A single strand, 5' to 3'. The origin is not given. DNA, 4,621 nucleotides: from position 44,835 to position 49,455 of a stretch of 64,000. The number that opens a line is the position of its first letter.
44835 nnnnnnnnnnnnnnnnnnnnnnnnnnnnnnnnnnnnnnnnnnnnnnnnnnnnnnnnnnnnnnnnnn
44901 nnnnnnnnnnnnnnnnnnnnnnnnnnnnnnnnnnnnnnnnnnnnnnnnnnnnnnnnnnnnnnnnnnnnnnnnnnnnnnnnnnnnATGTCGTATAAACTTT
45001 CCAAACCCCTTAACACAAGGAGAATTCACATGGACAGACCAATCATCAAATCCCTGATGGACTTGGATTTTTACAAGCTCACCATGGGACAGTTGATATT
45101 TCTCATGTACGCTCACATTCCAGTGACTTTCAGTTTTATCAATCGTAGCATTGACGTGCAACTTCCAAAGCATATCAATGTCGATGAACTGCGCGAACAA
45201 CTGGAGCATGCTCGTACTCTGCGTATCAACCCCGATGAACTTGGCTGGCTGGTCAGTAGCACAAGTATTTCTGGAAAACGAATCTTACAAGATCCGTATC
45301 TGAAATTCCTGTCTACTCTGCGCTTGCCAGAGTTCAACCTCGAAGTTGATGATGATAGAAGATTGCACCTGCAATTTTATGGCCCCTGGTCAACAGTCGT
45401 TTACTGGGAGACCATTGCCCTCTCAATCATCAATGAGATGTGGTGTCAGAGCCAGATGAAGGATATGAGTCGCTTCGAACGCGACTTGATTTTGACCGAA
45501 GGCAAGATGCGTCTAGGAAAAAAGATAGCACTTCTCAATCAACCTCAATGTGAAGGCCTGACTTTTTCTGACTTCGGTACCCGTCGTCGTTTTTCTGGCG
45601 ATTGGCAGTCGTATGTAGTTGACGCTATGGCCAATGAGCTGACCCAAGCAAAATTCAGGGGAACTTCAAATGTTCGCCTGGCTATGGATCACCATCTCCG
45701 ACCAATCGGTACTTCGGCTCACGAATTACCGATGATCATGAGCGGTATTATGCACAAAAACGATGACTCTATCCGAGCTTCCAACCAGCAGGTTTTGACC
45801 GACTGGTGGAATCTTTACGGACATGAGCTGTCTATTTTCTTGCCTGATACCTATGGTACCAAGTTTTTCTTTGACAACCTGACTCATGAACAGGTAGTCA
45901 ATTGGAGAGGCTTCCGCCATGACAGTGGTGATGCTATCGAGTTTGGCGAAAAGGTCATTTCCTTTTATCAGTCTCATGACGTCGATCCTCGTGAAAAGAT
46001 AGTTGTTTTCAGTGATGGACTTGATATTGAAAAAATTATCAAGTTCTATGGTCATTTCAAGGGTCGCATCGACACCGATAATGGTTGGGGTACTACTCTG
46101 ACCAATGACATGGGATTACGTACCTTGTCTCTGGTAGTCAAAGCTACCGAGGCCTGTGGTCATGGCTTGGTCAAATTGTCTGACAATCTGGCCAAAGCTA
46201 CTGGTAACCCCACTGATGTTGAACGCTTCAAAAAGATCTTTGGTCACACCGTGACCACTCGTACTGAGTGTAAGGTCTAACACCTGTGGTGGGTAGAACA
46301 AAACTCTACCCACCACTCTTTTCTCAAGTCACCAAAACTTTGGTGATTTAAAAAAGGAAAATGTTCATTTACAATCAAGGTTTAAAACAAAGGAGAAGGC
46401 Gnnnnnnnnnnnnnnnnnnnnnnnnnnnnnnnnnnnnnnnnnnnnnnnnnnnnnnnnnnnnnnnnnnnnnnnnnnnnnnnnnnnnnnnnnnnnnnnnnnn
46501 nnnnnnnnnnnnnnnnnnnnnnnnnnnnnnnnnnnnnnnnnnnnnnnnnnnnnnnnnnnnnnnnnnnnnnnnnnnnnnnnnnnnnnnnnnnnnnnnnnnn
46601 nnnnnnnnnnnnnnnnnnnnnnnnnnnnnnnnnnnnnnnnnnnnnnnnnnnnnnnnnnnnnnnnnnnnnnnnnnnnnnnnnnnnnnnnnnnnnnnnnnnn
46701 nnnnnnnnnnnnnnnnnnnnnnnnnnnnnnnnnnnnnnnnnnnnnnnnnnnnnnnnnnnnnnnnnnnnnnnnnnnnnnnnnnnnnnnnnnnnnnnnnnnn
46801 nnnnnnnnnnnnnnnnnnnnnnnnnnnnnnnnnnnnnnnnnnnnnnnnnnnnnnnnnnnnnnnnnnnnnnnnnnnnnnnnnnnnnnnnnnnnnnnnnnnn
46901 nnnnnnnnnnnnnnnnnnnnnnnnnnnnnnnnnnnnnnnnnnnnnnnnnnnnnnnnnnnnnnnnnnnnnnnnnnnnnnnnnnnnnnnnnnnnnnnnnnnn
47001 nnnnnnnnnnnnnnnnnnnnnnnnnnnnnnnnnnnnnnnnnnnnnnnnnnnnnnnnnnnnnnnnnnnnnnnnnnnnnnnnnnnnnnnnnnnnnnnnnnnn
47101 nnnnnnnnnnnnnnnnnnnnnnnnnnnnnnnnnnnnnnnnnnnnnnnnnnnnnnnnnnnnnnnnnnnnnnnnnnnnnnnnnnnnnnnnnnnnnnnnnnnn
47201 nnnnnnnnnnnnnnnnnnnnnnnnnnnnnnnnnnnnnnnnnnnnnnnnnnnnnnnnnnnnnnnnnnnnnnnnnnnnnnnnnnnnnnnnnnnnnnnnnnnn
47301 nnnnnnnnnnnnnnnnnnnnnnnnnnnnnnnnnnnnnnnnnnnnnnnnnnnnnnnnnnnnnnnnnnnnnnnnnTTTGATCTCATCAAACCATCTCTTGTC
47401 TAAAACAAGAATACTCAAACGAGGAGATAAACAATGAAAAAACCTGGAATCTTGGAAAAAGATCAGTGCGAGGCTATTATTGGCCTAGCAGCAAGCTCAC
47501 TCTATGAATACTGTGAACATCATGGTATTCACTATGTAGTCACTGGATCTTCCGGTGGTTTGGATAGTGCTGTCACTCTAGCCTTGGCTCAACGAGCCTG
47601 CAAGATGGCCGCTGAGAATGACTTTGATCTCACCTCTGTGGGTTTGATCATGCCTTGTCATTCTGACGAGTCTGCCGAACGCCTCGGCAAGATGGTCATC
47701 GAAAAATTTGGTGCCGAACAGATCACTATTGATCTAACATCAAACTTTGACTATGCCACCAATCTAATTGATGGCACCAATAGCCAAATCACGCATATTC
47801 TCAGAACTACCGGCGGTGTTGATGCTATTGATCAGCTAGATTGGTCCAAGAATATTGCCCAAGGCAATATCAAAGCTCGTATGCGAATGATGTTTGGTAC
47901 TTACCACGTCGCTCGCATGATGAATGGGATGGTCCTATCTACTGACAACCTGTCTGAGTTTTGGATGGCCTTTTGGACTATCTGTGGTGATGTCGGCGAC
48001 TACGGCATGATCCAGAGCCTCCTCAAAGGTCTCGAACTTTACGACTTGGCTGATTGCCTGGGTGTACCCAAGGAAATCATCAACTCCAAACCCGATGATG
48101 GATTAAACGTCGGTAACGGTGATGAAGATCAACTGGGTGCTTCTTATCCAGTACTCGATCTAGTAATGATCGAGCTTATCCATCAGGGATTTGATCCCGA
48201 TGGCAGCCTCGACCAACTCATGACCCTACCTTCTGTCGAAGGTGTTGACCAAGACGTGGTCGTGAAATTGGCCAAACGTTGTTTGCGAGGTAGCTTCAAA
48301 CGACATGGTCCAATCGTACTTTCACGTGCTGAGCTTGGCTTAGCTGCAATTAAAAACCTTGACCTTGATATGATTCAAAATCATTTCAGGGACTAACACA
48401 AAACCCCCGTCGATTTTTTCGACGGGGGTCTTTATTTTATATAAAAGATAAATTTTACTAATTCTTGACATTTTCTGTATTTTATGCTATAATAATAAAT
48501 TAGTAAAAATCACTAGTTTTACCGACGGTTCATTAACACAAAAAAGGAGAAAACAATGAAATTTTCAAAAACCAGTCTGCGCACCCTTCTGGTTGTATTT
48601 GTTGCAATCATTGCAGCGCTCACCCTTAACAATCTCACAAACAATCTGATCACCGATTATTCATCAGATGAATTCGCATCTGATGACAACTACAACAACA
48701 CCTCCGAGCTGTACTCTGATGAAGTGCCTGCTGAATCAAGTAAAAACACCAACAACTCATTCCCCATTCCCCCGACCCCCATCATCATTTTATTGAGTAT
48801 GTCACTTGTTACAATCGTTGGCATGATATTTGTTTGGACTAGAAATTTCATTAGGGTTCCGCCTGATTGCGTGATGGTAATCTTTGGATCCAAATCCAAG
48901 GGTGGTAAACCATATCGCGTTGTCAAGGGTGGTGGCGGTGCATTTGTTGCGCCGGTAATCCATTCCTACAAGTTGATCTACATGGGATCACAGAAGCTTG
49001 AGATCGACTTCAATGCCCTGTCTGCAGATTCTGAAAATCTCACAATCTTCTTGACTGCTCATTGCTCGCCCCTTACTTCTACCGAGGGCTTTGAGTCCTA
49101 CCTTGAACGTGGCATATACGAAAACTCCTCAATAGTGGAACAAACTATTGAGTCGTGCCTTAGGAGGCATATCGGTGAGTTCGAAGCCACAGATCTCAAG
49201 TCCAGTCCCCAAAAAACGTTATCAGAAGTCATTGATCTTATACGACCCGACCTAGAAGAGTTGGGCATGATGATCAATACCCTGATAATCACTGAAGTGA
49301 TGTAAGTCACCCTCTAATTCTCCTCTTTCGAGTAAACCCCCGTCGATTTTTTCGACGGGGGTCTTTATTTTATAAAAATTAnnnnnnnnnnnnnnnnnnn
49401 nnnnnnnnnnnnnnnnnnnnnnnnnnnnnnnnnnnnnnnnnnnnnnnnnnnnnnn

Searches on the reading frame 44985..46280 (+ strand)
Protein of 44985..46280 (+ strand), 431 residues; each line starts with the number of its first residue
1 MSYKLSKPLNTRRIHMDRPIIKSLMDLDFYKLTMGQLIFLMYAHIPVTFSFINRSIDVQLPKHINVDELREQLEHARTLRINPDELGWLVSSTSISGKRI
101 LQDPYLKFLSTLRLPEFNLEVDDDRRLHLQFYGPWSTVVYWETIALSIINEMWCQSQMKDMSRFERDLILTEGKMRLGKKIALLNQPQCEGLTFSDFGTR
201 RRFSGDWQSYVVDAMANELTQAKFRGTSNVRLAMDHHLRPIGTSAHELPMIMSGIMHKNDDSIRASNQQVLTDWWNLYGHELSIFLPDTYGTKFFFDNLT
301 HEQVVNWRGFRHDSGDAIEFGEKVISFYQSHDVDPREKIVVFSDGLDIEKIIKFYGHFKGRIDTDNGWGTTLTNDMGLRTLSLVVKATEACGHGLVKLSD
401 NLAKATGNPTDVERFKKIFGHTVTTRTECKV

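Call 82: search_protein_families(library=pfam, proteins=[window:44985-46280:+], max_evalue=0.00001)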
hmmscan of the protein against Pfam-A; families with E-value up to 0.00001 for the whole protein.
window:44985-46280:+ (431 aa): 2 families
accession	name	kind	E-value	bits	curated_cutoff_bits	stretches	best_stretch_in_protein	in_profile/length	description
PF04095.22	NAPRTase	-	1.9e-40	139.6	20.8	1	193-420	2-236/239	Nicotinate phosphoribosyltransferase (NAPRTase) family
PF17767.7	NAPRTase_N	-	6.3e-21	75.4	32.6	1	25-150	1-125/125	Nicotinate phosphoribosyltransferase (NAPRTase) N-terminal domain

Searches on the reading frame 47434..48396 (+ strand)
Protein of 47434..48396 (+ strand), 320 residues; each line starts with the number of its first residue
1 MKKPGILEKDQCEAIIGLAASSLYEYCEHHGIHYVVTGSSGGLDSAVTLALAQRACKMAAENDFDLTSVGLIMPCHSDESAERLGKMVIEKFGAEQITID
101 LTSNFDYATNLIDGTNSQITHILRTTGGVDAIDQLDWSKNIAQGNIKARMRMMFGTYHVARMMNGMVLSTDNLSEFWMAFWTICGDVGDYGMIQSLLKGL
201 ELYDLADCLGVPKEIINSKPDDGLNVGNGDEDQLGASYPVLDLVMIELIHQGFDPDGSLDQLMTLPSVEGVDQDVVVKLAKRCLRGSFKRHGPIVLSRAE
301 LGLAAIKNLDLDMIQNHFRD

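Call 82: search_protein_families(library=pfam, proteins=[window:47434-48396:+], max_evalue=0.00001)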
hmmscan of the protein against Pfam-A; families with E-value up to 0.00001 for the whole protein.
window:47434-48396:+ (320 aa): 1 family
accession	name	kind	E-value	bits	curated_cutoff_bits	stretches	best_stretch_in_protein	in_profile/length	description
PF02540.23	NAD_synthase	-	9.5e-36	123.6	21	1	21-292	7-241/242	NAD synthase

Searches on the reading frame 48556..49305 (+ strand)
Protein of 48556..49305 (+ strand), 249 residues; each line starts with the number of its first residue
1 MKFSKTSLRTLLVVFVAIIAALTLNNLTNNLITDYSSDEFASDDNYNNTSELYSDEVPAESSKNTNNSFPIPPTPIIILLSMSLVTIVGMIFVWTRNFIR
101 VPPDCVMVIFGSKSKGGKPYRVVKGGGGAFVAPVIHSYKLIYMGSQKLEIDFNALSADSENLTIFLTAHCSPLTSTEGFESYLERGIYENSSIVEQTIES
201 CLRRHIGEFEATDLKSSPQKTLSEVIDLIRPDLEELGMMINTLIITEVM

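Call 82: search_protein_families(library=pfam, proteins=[window:48556-49305:+], max_evalue=0.00001)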
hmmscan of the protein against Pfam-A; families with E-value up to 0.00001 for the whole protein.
window:48556-49305:+ (249 aa): 1 family
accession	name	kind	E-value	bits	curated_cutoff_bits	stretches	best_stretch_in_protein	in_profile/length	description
PF01145.31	Band_7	-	1.4e-09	38.7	23.6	1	100-248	2-145/176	SPFH domain / Band 7 family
